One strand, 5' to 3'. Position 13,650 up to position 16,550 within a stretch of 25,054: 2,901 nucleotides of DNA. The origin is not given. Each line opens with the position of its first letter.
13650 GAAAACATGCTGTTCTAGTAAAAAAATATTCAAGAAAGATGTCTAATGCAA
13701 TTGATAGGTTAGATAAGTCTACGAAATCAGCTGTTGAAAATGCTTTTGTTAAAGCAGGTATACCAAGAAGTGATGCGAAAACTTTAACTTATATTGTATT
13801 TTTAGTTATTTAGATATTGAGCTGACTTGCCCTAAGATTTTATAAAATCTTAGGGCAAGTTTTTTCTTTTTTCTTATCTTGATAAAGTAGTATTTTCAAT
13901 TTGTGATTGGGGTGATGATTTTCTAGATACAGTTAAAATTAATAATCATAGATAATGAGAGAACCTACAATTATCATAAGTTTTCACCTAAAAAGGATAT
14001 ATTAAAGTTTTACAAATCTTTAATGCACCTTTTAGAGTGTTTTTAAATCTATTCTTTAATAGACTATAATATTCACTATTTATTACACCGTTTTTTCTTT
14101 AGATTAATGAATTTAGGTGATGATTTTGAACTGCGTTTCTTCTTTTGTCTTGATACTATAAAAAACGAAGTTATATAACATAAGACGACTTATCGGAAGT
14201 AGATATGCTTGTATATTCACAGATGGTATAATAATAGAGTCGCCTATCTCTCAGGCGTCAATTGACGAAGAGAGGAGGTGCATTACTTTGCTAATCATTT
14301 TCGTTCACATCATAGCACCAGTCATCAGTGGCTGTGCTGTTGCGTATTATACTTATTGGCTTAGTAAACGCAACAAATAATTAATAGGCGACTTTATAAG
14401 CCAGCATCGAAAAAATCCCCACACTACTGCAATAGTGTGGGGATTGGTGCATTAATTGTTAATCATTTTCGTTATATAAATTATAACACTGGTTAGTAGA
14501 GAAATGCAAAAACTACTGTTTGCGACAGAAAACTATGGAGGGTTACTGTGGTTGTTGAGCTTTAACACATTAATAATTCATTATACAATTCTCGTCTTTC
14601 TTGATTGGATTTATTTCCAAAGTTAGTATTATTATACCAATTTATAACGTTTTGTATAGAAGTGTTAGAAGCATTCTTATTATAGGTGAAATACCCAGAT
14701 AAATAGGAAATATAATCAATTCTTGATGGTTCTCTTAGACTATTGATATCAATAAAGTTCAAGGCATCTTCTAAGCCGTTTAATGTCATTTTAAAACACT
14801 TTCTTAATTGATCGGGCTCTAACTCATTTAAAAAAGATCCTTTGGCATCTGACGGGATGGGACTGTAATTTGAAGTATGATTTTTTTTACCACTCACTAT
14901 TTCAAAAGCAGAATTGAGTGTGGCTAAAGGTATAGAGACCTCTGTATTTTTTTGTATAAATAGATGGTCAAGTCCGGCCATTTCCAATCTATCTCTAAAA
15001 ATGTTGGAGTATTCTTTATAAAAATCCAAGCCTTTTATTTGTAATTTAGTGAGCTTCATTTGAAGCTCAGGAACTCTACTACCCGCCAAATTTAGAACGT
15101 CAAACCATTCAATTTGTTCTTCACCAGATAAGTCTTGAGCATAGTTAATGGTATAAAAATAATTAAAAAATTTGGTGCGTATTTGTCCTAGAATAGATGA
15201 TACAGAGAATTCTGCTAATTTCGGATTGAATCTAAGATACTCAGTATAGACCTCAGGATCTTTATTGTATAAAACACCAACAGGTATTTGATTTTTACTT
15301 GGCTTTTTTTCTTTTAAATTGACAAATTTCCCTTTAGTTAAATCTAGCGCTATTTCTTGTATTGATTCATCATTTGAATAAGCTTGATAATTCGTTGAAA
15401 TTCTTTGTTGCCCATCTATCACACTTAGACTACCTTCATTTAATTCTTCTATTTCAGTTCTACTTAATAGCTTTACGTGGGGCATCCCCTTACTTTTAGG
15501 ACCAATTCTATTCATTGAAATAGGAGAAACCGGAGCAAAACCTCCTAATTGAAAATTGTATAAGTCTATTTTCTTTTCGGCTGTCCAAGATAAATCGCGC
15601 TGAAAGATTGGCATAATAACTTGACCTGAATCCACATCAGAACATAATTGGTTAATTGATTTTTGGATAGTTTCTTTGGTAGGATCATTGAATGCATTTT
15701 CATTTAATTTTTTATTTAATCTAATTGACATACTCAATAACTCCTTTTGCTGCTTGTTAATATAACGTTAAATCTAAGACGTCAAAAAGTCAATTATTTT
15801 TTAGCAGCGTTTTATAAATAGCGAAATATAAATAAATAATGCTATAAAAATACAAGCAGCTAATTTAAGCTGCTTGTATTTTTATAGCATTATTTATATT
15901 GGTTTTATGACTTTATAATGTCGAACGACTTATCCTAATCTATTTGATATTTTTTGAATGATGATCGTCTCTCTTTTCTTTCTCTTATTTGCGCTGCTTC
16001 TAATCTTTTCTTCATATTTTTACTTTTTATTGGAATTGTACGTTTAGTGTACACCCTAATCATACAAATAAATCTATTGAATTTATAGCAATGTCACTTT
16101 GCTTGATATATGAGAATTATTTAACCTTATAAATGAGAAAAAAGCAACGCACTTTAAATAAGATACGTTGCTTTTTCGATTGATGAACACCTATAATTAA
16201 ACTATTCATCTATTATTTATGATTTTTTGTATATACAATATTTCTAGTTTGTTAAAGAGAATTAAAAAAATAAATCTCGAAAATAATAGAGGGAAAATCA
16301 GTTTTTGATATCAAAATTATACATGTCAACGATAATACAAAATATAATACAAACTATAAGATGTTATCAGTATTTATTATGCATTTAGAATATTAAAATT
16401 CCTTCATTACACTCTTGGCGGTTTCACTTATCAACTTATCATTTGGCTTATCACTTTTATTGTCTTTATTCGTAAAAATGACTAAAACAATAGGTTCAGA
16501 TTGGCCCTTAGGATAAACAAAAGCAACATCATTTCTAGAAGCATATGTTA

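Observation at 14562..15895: Solo DUF262 (ParB-like, DGQQR) protein with a 29-bp perfect palindrome in its promoter region, a candidate single-gene plasmid defence or maintenance factor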

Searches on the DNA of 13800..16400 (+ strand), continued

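Call 70: get_annotated_region(hit=H48, flank=1500)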
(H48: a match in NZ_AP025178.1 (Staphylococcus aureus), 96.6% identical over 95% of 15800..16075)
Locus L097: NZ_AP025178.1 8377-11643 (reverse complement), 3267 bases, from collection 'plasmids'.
description: Staphylococcus aureus strain TPS6281 plasmid pTPS6281, complete sequence
organism: Staphylococcus aureus (NCBI taxid 1280)
taxonomy: Bacteria; Bacillota; Bacilli; Bacillales; Staphylococcaceae; Staphylococcus; Staphylococcus aureus
host: -; source: Homo sapiens; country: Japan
typing (MOB-suite, as given by PLSDB): mobilizable; replicon rep_cluster_1017,rep_cluster_155,rep_cluster_1733
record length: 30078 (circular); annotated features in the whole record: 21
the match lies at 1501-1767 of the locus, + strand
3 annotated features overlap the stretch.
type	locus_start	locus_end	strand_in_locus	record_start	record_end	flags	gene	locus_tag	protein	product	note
CDS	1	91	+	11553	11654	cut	-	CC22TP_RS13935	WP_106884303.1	type I toxin-antitoxin system Fst family toxin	-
CDS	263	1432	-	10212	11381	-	-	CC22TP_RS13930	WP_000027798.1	DUF262 domain-containing protein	-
CDS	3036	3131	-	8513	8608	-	-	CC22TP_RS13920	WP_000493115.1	type I toxin-antitoxin system Fst family toxin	-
